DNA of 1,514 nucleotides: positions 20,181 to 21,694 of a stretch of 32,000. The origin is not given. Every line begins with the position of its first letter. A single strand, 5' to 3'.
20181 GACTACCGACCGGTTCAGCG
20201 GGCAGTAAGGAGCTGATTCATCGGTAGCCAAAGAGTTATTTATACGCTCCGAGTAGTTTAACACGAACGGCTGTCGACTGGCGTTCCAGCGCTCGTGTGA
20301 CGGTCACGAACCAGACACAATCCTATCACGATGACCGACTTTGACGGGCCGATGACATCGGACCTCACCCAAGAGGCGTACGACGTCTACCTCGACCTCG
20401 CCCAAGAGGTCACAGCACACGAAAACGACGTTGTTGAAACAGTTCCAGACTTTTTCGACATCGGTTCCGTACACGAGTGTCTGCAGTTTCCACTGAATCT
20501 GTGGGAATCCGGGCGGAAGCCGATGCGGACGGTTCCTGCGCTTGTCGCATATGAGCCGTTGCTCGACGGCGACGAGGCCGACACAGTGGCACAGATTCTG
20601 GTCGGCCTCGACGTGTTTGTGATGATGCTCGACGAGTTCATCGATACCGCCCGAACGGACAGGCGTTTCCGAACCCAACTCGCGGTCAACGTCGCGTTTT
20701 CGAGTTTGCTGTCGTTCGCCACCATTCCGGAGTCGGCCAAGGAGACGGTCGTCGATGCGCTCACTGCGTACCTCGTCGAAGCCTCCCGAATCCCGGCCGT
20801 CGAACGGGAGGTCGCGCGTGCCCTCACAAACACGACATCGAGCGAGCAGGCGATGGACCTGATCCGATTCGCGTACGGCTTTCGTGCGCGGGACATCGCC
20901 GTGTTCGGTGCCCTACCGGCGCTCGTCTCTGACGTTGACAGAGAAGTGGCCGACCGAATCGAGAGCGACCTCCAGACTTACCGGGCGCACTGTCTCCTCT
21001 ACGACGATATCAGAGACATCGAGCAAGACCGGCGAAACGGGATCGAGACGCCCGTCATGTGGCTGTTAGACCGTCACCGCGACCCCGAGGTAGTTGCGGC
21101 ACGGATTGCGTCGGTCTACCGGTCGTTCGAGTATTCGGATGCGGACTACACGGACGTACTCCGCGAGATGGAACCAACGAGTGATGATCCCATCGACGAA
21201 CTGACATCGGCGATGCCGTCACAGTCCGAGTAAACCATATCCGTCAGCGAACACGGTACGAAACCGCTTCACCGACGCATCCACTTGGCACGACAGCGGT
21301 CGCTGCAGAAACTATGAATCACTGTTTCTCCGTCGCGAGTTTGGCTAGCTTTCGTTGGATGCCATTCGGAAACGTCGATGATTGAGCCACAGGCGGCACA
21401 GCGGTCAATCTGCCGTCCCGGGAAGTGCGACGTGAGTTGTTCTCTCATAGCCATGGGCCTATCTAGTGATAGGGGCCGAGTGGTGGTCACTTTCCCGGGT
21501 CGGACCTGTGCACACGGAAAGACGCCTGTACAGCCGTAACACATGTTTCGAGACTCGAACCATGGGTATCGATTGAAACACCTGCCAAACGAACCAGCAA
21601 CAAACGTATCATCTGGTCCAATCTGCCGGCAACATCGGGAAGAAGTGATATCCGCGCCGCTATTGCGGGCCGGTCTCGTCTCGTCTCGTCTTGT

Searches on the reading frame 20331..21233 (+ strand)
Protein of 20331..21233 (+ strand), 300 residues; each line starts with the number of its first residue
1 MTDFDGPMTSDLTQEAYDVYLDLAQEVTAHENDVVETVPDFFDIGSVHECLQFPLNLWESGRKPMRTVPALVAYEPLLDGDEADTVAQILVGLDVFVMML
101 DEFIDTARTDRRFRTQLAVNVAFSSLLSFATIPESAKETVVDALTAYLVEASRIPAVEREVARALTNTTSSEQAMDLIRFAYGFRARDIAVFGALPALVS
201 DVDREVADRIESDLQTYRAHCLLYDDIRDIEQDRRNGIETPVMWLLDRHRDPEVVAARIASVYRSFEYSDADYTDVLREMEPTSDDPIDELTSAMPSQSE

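Call 5: search_protein_families(library=pfam, proteins=[window:20331-21233:+], max_evalue=1)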
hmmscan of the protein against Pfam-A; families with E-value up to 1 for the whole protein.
window:20331-21233:+ (300 aa): 2 families
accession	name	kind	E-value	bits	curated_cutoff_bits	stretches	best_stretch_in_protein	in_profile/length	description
PF00348.22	polyprenyl_synt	-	0.094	12.3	27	0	174-236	7-70/251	Polyprenyl synthetase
PF01109.22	GM_CSF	-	0.1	13.2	20.1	1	13-63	19-67/122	Granulocyte-macrophage colony-stimulating factor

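Call 6: search_protein_families(library=ncbifam, proteins=[window:20331-21233:+], max_evalue=1)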
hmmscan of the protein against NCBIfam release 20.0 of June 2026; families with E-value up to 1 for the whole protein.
window:20331-21233:+ (300 aa): 1 family
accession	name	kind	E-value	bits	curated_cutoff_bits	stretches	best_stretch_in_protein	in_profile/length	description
NF003788.0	PRK05379.1-5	equivalog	0.031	13.6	354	0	86-174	24-108/351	bifunctional nicotinamide-nucleotide adenylyltransferase/Nudix hydroxylase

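Call 22: find_related_loci(query=A2, collection=genome_contigs, flank=10000)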
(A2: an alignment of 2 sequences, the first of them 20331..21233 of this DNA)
Query A2 (300 aa) in genome_contigs; peptide patterns used: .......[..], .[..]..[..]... (x = any residue, [..] = any of these).
121 stretches matched a pattern, but none encodes a relative of the query by tblastn (E <= 1e-3).

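Call 36: find_homologous_proteins(query=window:20331-21233:+)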
Query window:20331-21233:+ (300 aa): 27 proteins with E <= 0.001 among 4232 candidates.
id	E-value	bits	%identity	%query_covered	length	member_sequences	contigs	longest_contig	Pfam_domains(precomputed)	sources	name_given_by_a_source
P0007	1.1e-187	640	98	100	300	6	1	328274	-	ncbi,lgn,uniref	ncbi:hypothetical protein [Halogeometricum borinquense]|uniref:hypothetical protein n=1 Tax=Halogeom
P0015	3.8e-126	438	71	97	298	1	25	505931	-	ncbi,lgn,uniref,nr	ncbi:hypothetical protein E6P09_15780 (plasmid) [Haloferax mediterranei ATCC 33500]|uniref:Polypreny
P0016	4.2e-118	412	65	100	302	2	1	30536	-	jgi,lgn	-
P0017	1.4e-115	403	65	100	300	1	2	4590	-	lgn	-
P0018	2.0e-94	334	54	93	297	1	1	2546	-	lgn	-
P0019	2.9e-84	301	51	97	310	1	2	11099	-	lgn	-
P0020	1.2e-82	295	51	98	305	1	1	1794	-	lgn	-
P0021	5.4e-81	290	51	96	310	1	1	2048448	-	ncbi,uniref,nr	ncbi:hypothetical protein [Natrinema amylolyticum]|uniref:hypothetical protein n=1 Tax=Natrinema amy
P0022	2.3e-78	281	50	91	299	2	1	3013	-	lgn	-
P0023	3.1e-78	281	50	95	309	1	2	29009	-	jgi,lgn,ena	jgi:hypothetical protein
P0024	1.4e-77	279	54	88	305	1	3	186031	-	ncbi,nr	ncbi:hypothetical protein VB773_22265 [Haloarculaceae archaeon H-GB2-1]|nr:hypothetical protein [Hal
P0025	1.9e-77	278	48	98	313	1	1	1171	-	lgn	-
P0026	8.1e-77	276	50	95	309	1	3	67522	-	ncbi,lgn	-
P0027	1.3e-76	276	51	94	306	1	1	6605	-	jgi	-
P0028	1.4e-75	272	48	98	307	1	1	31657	-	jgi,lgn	-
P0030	2.6e-74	268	49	92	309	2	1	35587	-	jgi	-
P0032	9.9e-74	266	50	96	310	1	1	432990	-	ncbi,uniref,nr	ncbi:hypothetical protein [Natrinema salsiterrestre]|uniref:Uncharacterized protein n=1 Tax=Natrinem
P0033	3.9e-73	264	46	98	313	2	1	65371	-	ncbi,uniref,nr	ncbi:hypothetical protein EGH21_21205 [Halomicroarcula sp. F13]|uniref:Uncharacterized protein n=1 T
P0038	1.5e-55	206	42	94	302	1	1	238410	-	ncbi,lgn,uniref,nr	ncbi:hypothetical protein [Halogeometricum limi]|uniref:Uncharacterized protein n=1 Tax=Halogeometri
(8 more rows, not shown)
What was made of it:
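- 20331..21233 (+): 300-aa protein (Hbor_34180), weakly isoprenoid-synthase-like; it served as the anchor of the conserved trio. 27 homologues, those with a source name all haloarchaeal (call 36).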

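Call 37: find_encoding_contigs(protein=P0016, flank=10000, max_places=1)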
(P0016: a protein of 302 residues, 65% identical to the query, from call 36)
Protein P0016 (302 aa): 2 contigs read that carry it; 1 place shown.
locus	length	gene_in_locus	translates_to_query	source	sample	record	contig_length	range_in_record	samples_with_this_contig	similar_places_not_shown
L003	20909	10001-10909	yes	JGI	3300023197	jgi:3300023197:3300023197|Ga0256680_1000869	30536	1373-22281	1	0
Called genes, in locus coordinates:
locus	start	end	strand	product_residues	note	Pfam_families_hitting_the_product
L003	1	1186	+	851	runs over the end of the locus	?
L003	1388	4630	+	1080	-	PF00989:PAS, PF13426:PAS_9, PF13188:PAS_8, PF13426:PAS_9, PF00989:PAS, PF13188:PAS_8, PF13426:PAS_9, PF00989:PAS, +16 more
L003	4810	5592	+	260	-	-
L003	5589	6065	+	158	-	-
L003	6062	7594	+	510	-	PF00474:SSF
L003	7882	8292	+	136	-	PF01638:HxlR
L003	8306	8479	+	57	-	PF24018:DUF7331 (weak)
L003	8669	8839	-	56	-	PF06348:DUF1059 (weak)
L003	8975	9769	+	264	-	PF09339:HTH_IclR (faint), PF25213:HVO_A0261_N, PF08350:FilR1_middle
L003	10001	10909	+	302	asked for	-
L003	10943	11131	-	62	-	PF24461:DUF7576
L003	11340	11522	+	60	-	-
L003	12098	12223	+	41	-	-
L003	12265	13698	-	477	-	PF01425:Amidase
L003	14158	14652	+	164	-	PF00578:AhpC-TSA, PF08534:Redoxin (weak)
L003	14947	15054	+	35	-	-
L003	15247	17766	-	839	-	PF00072:Response_reg, PF00989:PAS, PF08447:PAS_3, PF08448:PAS_4, PF13185:GAF_2, PF13185:GAF_2, PF15915:BAT, PF04967:HTH_10, +4 more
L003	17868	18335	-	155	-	PF00072:Response_reg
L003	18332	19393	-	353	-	PF00512:HisKA, PF02518:HATPase_c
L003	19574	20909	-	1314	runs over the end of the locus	PF13426:PAS_9, PF00989:PAS, PF08448:PAS_4, PF13188:PAS_8, PF13426:PAS_9, PF08448:PAS_4, PF13188:PAS_8, PF13426:PAS_9, +19 more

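Call 38: find_encoding_contigs(protein=P0021, flank=10000, max_places=1)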
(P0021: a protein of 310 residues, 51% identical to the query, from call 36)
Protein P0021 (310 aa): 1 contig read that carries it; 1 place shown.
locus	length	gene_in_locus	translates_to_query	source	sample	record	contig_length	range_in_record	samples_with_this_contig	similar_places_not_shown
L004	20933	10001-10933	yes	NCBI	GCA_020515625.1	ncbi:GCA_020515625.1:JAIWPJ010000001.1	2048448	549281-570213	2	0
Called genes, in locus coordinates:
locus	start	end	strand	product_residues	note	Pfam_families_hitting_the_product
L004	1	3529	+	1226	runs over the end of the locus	PF00989:PAS, PF13426:PAS_9, PF00989:PAS, PF13188:PAS_8, PF13426:PAS_9, PF00989:PAS, PF08448:PAS_4, PF13426:PAS_9, +16 more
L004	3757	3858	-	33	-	-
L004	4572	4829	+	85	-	-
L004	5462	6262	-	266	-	-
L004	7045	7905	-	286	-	-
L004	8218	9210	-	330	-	-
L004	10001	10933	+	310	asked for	-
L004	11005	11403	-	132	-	PF24461:DUF7576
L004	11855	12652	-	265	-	PF25213:HVO_A0261_N, PF08350:FilR1_middle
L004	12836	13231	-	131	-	-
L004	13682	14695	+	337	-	-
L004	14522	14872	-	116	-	-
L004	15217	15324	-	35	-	-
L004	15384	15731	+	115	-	PF01638:HxlR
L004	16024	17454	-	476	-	PF23951:DUF7282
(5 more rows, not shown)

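Call 39: find_encoding_contigs(protein=P0024, flank=10000, max_places=1)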
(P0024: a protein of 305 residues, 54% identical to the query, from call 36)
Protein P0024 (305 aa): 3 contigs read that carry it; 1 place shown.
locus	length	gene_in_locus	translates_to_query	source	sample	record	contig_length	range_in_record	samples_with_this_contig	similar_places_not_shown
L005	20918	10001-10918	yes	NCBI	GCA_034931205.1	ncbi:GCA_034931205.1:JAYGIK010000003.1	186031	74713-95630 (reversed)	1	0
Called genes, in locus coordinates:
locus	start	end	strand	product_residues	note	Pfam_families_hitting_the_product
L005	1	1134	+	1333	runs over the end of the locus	PF00580:UvrD-helicase, PF13245:AAA_19 (faint), PF13604:AAA_30 (faint), PF13538:UvrD_C_2 (faint), PF13361:UvrD_C (weak)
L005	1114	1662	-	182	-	-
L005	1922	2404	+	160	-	PF00582:Usp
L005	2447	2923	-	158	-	PF00582:Usp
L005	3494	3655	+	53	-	-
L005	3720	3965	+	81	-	PF01722:BolA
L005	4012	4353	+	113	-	PF00462:Glutaredoxin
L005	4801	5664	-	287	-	-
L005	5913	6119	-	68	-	-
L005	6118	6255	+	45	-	-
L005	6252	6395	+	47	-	-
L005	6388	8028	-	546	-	PF25162:DUF7827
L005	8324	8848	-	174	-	-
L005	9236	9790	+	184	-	-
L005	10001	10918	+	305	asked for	-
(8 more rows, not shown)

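Call 40: find_encoding_contigs(protein=P0038, flank=10000, max_places=1)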
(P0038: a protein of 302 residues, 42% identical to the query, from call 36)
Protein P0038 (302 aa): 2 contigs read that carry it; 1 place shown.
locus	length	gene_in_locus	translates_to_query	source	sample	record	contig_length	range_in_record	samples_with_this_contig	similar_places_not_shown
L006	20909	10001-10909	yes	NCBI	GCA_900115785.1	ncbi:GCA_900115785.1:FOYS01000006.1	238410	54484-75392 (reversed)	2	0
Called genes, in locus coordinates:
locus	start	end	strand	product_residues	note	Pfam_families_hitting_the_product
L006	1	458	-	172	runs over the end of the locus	PF02457:DAC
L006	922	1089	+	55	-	PF24018:DUF7331 (weak)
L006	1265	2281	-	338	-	-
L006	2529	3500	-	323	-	-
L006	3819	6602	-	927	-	PF00989:PAS (weak), PF13188:PAS_8 (weak), PF08448:PAS_4, PF13426:PAS_9, PF01590:GAF, PF13185:GAF_2, PF15915:BAT, PF04967:HTH_10, +3 more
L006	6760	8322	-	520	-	PF15915:BAT, PF04967:HTH_10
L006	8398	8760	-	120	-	-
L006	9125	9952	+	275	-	PF09339:HTH_IclR (weak), PF25213:HVO_A0261_N, PF08350:FilR1_middle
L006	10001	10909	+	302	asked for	-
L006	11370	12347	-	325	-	-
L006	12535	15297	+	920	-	PF13492:GAF_3 (faint), PF00989:PAS, PF08448:PAS_4 (weak), PF13188:PAS_8, PF13426:PAS_9, PF13185:GAF_2, PF15915:BAT, PF04967:HTH_10, +1 more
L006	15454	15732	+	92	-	PF18545:HalOD1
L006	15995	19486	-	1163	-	PF02384:N6_Mtase (faint), PF07669:Eco57I, PF12950:TaqI_C (weak)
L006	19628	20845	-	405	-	PF07470:Glyco_hydro_88 (faint)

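Call 43: find_encoding_contigs(protein=P0032, flank=10000, max_places=1)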
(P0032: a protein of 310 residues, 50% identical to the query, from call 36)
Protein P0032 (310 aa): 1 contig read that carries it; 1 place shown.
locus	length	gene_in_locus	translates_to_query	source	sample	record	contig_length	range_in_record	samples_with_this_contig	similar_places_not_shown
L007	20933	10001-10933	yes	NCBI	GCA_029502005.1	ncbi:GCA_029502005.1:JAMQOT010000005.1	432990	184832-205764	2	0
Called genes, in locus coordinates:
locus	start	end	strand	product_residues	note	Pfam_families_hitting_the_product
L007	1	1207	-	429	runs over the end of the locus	PF00817:IMS, PF11799:IMS_C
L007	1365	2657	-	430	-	PF12860:PAS_7 (faint), PF23951:DUF7282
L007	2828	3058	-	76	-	-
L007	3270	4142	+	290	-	PF14344:DUF4397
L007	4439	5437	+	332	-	-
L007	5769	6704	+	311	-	-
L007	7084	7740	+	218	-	-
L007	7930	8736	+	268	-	-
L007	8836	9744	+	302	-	-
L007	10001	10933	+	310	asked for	-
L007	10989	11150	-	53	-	PF24461:DUF7576, PF06467:zf-FCS (weak)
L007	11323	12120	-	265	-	PF25213:HVO_A0261_N, PF08350:FilR1_middle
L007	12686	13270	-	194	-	-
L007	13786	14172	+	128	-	PF01638:HxlR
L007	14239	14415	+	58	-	-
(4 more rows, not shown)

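Call 44: find_encoding_contigs(protein=P0033, flank=10000, max_places=1)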
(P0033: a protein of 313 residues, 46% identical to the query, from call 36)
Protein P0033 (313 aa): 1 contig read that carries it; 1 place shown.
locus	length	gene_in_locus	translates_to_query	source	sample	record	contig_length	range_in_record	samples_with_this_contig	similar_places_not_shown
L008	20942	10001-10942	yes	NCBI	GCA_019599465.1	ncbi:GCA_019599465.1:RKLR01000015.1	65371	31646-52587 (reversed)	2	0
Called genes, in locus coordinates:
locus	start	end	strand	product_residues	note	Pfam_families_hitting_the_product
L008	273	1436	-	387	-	-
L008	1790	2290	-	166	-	-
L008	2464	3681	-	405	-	-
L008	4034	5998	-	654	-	PF00082:Peptidase_S8, PF00041:fn3 (faint)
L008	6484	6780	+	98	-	PF03551:PadR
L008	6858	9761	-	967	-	PF25162:DUF7827, PF23951:DUF7282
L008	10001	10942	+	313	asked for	-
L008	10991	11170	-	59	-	PF24461:DUF7576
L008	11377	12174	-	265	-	PF25213:HVO_A0261_N, PF08350:FilR1_middle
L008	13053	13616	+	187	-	PF24035:DUF7344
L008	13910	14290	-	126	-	PF01638:HxlR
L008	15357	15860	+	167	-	PF08448:PAS_4 (faint), PF13426:PAS_9 (faint), PF13188:PAS_8, PF00989:PAS (weak)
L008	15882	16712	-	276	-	PF01609:DDE_Tnp_1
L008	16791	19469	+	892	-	PF13185:GAF_2, PF00989:PAS (weak), PF08448:PAS_4 (weak), PF12860:PAS_7 (weak), PF13188:PAS_8 (weak), PF13185:GAF_2, PF15915:BAT, PF04967:HTH_10, +3 more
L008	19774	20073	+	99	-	-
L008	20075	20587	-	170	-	PF20575:HTH_63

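Call 45: find_encoding_contigs(protein=P0026, flank=10000, max_places=1)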
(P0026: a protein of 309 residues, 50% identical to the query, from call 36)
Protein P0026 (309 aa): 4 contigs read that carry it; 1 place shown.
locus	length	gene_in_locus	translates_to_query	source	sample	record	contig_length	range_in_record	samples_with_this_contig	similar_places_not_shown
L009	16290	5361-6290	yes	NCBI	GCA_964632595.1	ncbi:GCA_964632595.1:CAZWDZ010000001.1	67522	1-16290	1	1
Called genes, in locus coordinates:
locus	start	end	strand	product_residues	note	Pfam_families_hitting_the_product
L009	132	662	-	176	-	-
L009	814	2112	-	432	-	-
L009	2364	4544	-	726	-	PF00082:Peptidase_S8, PF16656:Pur_ac_phosph_N (faint)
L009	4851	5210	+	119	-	PF03551:PadR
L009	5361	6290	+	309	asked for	-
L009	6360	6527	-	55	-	PF24461:DUF7576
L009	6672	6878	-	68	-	PF08350:FilR1_middle (weak)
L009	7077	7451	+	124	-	-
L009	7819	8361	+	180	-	PF24035:DUF7344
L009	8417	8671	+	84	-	-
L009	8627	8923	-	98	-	PF01638:HxlR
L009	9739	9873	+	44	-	-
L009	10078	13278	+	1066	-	PF00989:PAS (weak), PF13188:PAS_8, PF13426:PAS_9, PF13188:PAS_8 (weak), PF08448:PAS_4 (weak), PF13185:GAF_2, PF15915:BAT, PF04967:HTH_10, +5 more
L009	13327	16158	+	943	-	PF00989:PAS, PF08448:PAS_4, PF13426:PAS_9, PF08447:PAS_3, PF13188:PAS_8, PF13426:PAS_9, PF13185:GAF_2, PF15915:BAT, +8 more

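Call 46: find_encoding_contigs(protein=P0028, flank=10000, max_places=1)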
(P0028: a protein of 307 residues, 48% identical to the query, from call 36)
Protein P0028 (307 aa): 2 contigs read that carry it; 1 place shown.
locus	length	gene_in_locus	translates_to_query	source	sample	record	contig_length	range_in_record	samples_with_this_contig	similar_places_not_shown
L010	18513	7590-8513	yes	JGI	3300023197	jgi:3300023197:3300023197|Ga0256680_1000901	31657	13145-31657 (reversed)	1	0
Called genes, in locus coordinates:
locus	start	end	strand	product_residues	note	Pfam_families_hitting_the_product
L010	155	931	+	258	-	-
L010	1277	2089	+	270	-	-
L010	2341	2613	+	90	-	PF03444:WHD_HrcA, PF12840:HTH_20 (weak)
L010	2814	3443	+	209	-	PF12840:HTH_20, PF01022:HTH_5 (weak), PF09339:HTH_IclR (weak), PF12802:MarR_2 (faint)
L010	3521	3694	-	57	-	PF24018:DUF7331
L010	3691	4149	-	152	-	PF01638:HxlR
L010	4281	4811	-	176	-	PF24035:DUF7344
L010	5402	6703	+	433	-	-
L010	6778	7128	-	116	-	PF01638:HxlR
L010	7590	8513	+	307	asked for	-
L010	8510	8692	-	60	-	PF24461:DUF7576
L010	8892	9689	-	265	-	PF25213:HVO_A0261_N, PF08350:FilR1_middle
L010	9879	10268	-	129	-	PF01638:HxlR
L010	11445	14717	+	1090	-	PF13188:PAS_8, PF13426:PAS_9, PF00989:PAS, PF08448:PAS_4, PF13426:PAS_9, PF13185:GAF_2, PF15915:BAT, PF04967:HTH_10, +7 more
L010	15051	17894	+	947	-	PF00989:PAS (weak), PF13426:PAS_9, PF00989:PAS (weak), PF08448:PAS_4, PF13426:PAS_9, PF13185:GAF_2, PF15915:BAT, PF04967:HTH_10, +5 more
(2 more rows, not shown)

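Call 47: find_encoding_contigs(protein=P0030, flank=10000, max_places=1)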
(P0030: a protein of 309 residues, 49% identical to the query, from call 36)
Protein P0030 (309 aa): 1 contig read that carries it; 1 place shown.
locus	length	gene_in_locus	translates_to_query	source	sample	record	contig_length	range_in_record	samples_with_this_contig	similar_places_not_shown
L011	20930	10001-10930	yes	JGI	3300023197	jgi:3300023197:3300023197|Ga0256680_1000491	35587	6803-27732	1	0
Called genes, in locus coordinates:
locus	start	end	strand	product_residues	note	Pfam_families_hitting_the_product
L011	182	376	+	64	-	-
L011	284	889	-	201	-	-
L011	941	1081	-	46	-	-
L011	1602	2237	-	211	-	-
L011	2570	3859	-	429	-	-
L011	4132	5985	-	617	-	PF00082:Peptidase_S8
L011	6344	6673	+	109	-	PF03551:PadR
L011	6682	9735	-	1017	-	PF25162:DUF7827, PF23951:DUF7282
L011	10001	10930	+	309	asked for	-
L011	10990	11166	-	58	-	PF24461:DUF7576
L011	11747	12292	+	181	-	PF24035:DUF7344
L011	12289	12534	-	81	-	PF26071:DUF8028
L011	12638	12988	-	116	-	PF01638:HxlR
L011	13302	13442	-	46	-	-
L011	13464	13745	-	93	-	-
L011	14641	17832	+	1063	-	PF00989:PAS, PF13188:PAS_8, PF13426:PAS_9, PF13185:GAF_2, PF13188:PAS_8, PF08448:PAS_4, PF13426:PAS_9, PF13185:GAF_2, +8 more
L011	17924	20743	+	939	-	PF00989:PAS, PF13426:PAS_9, PF00989:PAS, PF08448:PAS_4, PF13426:PAS_9, PF13185:GAF_2, PF13185:GAF_2, PF15915:BAT, +8 more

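Call 84: search_protein_families(library=padloc, proteins=[window:20331-21233:+], max_evalue=0.01)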
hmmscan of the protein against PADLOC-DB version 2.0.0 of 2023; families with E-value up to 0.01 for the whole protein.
window:20331-21233:+ (300 aa): 0 families

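Call 85: search_protein_families(library=phrogs, proteins=[window:20331-21233:+], max_evalue=0.01)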
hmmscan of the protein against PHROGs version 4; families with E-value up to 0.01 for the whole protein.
window:20331-21233:+ (300 aa): 0 families

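Call 86: find_encoding_contigs(protein=P0017, flank=10000, max_places=2)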
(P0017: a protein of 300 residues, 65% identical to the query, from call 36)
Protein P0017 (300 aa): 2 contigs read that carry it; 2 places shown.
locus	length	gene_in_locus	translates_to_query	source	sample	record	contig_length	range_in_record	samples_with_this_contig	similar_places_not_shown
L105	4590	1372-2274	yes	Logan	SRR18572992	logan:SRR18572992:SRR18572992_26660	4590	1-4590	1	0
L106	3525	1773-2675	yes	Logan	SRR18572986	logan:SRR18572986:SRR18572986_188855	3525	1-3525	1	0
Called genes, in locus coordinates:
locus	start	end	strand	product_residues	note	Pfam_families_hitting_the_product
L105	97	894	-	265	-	PF25213:HVO_A0261_N, PF08350:FilR1_middle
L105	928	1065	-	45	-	-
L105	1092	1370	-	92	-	-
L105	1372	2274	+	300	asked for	-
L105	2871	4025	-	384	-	-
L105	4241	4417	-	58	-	-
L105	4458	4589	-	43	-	?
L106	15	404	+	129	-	PF01638:HxlR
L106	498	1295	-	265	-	PF25213:HVO_A0261_N, PF08350:FilR1_middle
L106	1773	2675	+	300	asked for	-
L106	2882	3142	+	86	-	-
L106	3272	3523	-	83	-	?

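Call 89: search_solved_structures(query=window:20331-21233:+, max_evalue=10)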
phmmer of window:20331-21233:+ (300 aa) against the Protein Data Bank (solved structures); distinct sequences matched with E-value up to 10: 9.
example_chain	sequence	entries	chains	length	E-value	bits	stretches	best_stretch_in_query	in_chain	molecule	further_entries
3lom_A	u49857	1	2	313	0.018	17.5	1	173-233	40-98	Geranyltranstransferase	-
4rs1_A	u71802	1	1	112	0.31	13.4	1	20-64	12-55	Granulocyte-macrophage colony-stimulating factor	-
1csg_A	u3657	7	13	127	0.38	13.2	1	15-64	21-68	Granulocyte-macrophage colony-stimulating factor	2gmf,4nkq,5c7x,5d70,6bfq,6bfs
5d72_A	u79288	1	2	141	0.48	12.8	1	15-64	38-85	Granulocyte-macrophage colony-stimulating factor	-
5d71_A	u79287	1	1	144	0.49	12.8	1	15-64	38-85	Granulocyte-macrophage colony-stimulating factor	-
4djd_C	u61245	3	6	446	0.5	12.8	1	49-131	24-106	Corrinoid/iron-sulfur protein large subunit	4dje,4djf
9jkr_I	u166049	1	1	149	0.5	12.8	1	15-64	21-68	Granulocyte-macrophage colony-stimulating factor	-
2eqx_A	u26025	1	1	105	0.53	12.7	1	241-258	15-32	Kelch repeat and BTB domain-containing protein 4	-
4ffe_X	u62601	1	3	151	0.96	11.8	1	11-84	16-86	CPXV018 protein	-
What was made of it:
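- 20331..21233 (+): Weak polyprenyl synthase matches (calls 5, 89).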

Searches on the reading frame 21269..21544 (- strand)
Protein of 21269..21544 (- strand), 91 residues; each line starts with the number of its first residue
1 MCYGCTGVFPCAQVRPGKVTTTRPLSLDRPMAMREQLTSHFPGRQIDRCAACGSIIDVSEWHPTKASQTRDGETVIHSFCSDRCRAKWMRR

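Call 5: search_protein_families(library=pfam, proteins=[window:21269-21544:-], max_evalue=1)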
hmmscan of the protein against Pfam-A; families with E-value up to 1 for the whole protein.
window:21269-21544:- (91 aa): 4 families
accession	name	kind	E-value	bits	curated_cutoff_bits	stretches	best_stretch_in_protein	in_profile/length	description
PF24461.1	DUF7576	-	5.9e-12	45.7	27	1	47-89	18-59/60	Family of unknown function (DUF7576)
PF06467.20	zf-FCS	-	0.014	15.6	22.4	1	48-87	6-38/39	MYM-type Zinc finger with FCS sequence motif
PF04570.20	zf-FLZ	-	0.12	12.3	23.4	1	77-89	36-48/54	zinc-finger of the FCS-type, C2-C2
PF09889.16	DUF2116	-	0.14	12.5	26.8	0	78-90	18-30/59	Probable treble clef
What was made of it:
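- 21269..21544 (-): DUF7576 four-Cys zinc-ribbon protein, 176 bp downstream of C on the same strand. PF24461, E = 5.9e-12; zf-FCS only E = 0.014 (call 5).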

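Call 6: search_protein_families(library=ncbifam, proteins=[window:21269-21544:-], max_evalue=1)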
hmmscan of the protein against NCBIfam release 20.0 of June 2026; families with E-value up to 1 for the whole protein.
window:21269-21544:- (91 aa): 3 families
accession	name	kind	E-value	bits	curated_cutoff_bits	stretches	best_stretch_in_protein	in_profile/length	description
NF004546.0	PRK05888.3-3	equivalog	0.032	13.6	260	1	5-59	66-119/196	NADH-quinone oxidoreductase subunit NuoI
NF004541.0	PRK05888.2-2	equivalog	0.091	12.6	217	1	30-62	77-109/168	NADH-quinone oxidoreductase subunit NuoI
NF002362.0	PRK01343.1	equivalog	0.29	10.8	79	0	76-86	32-42/66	DNA gyrase inhibitor YacG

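Call 84: search_protein_families(library=padloc, proteins=[window:21269-21544:-], max_evalue=0.01)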
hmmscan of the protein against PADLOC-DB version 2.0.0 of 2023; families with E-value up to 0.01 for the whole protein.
window:21269-21544:- (91 aa): 0 families

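Call 85: search_protein_families(library=phrogs, proteins=[window:21269-21544:-], max_evalue=0.01)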
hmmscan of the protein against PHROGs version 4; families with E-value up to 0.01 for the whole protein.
window:21269-21544:- (91 aa): 0 families
